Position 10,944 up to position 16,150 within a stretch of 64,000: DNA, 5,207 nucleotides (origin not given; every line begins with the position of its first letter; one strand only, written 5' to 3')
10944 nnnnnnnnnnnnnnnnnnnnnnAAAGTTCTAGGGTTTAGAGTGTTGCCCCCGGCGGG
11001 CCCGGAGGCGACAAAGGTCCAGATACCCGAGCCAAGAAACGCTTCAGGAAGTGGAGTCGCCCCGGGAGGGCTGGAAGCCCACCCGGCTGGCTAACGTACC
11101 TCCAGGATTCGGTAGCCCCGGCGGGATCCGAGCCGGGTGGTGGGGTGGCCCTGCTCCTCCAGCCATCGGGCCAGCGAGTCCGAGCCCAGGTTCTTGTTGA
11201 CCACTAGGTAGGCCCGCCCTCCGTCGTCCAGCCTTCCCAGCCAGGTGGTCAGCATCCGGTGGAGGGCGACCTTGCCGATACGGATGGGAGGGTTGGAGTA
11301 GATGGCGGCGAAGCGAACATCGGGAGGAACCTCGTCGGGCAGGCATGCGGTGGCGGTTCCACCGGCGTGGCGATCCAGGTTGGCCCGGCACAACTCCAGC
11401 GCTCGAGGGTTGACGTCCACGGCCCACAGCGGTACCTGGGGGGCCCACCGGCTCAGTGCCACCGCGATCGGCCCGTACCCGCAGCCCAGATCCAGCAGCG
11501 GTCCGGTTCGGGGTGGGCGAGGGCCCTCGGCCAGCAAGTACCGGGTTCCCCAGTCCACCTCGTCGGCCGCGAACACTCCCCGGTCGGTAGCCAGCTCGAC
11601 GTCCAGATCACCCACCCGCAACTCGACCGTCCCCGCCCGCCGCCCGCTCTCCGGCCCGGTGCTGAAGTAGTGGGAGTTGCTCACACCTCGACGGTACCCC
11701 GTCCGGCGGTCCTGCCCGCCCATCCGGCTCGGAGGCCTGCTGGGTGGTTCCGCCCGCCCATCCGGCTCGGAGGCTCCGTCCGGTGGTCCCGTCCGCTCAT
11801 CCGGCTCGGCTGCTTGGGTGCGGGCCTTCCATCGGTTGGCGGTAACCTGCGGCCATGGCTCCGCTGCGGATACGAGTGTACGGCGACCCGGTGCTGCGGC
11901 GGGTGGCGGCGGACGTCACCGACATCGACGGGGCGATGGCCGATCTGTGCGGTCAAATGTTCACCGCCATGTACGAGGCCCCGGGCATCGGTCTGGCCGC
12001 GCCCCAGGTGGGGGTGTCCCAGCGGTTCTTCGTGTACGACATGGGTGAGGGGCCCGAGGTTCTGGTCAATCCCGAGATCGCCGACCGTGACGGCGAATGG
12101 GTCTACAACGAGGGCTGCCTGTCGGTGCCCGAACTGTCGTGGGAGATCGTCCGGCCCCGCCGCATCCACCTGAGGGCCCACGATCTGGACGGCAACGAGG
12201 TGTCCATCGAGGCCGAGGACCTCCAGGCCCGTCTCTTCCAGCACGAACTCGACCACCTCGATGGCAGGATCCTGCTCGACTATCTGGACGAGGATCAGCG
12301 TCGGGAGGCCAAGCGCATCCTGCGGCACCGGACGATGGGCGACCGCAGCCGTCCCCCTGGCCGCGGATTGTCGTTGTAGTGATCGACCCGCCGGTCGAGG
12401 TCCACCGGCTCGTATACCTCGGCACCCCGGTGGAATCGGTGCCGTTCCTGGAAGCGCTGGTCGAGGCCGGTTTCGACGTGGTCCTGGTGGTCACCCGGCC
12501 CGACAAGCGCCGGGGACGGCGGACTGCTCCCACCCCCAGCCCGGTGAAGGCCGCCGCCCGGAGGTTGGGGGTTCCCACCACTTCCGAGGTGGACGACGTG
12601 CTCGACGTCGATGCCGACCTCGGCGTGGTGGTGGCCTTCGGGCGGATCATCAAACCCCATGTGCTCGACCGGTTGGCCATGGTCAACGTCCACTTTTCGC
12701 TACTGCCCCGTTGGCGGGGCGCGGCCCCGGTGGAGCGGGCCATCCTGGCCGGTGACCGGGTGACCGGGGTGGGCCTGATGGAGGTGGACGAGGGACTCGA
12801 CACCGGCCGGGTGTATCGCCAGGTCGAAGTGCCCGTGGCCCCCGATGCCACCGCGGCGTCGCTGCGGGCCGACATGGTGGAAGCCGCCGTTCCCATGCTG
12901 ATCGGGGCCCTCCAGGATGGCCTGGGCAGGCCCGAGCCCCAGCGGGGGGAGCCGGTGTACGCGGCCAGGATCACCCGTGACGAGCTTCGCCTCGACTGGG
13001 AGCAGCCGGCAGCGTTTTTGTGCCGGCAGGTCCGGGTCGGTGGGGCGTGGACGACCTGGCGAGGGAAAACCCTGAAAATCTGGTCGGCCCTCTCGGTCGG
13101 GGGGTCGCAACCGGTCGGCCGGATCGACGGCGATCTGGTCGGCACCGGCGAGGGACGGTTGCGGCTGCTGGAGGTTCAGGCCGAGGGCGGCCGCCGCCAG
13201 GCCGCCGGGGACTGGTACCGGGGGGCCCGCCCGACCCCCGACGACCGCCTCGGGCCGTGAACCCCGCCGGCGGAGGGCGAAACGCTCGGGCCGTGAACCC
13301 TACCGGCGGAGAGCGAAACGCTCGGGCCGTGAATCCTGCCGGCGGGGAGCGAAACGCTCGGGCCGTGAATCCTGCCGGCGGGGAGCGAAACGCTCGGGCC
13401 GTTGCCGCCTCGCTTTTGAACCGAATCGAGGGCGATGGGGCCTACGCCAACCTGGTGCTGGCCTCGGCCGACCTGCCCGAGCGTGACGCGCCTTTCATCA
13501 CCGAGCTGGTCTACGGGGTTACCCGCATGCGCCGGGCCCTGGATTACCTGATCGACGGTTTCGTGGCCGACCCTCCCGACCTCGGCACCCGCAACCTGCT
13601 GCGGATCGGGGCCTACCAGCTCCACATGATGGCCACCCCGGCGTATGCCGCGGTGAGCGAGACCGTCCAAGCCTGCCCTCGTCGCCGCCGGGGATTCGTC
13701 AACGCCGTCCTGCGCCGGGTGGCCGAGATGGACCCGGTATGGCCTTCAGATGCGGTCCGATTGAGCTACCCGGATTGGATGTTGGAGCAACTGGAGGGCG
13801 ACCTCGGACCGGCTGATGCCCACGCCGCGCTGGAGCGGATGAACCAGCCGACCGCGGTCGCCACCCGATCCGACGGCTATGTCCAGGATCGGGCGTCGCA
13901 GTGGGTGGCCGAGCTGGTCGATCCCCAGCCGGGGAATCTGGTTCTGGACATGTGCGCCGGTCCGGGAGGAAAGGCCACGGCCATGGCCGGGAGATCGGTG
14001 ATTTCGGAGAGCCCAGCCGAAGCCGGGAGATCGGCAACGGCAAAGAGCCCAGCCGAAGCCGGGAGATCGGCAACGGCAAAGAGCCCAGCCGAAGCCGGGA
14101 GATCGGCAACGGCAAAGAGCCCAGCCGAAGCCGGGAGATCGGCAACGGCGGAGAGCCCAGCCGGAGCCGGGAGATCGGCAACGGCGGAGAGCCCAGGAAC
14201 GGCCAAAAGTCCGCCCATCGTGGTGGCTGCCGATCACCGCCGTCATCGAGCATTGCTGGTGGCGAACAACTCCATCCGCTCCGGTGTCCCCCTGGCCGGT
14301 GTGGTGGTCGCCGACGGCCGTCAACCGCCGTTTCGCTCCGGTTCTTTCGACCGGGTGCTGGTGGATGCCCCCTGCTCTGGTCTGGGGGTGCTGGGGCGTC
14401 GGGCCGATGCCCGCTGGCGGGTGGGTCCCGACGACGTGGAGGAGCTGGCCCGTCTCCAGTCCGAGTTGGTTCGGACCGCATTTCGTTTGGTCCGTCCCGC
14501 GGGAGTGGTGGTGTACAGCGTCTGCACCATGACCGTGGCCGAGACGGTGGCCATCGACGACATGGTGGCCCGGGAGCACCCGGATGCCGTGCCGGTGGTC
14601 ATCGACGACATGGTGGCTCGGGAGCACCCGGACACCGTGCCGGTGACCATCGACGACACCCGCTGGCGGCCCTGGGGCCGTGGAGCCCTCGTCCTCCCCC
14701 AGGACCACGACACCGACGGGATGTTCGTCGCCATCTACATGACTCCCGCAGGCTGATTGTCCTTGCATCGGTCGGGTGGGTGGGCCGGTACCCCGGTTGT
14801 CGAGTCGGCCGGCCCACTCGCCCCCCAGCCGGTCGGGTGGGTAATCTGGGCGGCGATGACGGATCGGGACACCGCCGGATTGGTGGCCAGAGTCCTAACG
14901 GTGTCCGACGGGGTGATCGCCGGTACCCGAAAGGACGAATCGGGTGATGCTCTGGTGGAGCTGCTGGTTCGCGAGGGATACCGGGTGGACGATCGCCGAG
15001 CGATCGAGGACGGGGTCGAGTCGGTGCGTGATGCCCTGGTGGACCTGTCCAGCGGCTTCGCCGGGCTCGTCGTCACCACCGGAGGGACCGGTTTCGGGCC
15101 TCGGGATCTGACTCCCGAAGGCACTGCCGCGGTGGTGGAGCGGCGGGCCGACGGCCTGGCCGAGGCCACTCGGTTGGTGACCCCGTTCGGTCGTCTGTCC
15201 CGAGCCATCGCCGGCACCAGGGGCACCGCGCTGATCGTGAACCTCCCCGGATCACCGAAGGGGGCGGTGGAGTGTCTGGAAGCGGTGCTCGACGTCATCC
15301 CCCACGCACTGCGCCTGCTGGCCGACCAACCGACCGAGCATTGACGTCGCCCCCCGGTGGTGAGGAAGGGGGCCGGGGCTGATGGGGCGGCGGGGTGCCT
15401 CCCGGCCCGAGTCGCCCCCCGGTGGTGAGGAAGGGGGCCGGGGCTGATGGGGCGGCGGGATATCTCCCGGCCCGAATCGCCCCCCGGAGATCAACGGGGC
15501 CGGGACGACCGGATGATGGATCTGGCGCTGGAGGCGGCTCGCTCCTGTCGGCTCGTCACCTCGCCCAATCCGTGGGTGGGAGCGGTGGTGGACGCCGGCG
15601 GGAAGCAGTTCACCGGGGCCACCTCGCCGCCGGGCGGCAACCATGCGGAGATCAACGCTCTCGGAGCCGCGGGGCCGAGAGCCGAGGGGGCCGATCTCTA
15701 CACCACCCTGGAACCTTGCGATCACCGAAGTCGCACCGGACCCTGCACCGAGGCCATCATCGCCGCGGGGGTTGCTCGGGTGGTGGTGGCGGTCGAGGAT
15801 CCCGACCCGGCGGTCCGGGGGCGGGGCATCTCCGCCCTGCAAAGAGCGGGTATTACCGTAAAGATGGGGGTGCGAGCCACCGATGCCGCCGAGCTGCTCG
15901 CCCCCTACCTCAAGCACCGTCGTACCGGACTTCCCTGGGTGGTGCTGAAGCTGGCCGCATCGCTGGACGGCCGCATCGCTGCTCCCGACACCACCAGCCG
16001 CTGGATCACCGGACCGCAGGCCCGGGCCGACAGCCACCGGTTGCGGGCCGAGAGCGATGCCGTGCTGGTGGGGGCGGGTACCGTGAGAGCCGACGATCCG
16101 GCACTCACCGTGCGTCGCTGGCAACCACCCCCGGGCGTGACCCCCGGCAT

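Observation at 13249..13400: The fmt-stop/rsmB-start GTGA overlap is tandemly amplified four times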

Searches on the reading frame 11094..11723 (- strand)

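Call 60: search_protein_families(library=pfam, proteins=[window:11094-11723:-], max_evalue=0.01)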
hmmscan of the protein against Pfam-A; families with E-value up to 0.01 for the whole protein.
window:11094-11723:- (210 aa): 6 families
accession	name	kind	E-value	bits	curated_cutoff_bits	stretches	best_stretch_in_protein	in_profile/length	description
PF05175.20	MTS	-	4e-27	95.3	23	1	42-207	2-169/170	Methyltransferase small domain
PF13649.12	Methyltransf_25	-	1.8e-06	29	27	1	77-169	2-97/97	Methyltransferase domain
PF13489.12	Methyltransf_23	-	0.00014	22.1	27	1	64-117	14-65/164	Methyltransferase domain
PF13847.12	Methyltransf_31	-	0.0003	20.9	27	1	76-119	7-51/145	Methyltransferase domain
PF08242.18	Methyltransf_12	-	0.0029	18.7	30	1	77-124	1-48/98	Methyltransferase domain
PF08241.18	Methyltransf_11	-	0.0034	18.4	21.2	1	77-119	1-41/95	Methyltransferase domain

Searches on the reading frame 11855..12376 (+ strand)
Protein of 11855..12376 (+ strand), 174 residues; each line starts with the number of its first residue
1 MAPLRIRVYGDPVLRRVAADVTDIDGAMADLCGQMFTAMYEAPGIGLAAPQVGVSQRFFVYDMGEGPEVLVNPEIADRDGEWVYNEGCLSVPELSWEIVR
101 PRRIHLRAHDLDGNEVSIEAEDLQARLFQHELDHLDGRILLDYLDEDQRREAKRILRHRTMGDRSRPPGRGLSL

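Call 7: search_protein_families(library=pfam, proteins=[window:11855-12376:+])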
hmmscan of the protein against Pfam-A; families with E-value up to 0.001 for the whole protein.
window:11855-12376:+ (174 aa): 1 family
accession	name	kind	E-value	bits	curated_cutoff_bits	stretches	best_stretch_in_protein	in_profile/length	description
PF01327.26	Pep_deformylase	-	4.6e-47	159.9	22.8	1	4-149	2-155/156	Polypeptide deformylase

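Call 8: find_encoding_contigs(protein=window:11855-12376:+, flank=6000, max_places=10)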
Protein window:11855-12376:+ (174 aa): no gene with exactly this product is on record in the collection.

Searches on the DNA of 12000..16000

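Call 57: search_rna_families(source=window, start=12000, end=16000, threshold=evalue, max_evalue=0.1)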
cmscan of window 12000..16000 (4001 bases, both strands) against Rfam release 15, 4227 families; matches with E-value up to 0.1: 0.
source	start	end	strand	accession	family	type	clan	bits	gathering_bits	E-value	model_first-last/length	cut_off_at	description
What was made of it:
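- Tried and rejected: No Rfam match in 12000-16000 at E <= 0.1 (call 57).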

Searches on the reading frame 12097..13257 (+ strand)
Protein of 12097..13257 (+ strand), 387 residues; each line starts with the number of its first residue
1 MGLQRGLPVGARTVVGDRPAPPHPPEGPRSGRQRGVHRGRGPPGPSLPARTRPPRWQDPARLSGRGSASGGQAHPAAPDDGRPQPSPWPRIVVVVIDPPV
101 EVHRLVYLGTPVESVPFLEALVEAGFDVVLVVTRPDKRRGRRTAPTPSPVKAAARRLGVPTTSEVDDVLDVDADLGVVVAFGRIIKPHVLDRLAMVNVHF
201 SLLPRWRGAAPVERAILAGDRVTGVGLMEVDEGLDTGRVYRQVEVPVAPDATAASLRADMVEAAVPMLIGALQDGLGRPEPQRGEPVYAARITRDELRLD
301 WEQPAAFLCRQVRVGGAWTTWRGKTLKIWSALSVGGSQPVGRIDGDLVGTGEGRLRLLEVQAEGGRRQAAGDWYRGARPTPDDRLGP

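Call 7: search_protein_families(library=pfam, proteins=[window:12097-13257:+])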
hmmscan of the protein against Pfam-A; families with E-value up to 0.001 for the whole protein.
window:12097-13257:+ (387 aa): 2 families
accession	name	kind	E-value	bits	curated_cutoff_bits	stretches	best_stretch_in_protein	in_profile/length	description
PF00551.24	Formyl_trans_N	-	3.2e-31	108.9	26.1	1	113-269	13-178/181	Formyl transferase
PF02911.23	Formyl_trans_C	-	3.4e-12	46.9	21.1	1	291-377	1-99/100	Formyl transferase, C-terminal domain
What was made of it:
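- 12379..13260 (+): fmt (methionyl-tRNA formyltransferase), 293 aa. It ends ...DDRLGP* at the first TGA of the array. Pfam Formyl_trans_N and Formyl_trans_C (call 7).
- Checked: The fmt ORF (Formyl_trans_N/C, call 7) ends at the first TGA (13258-13260).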
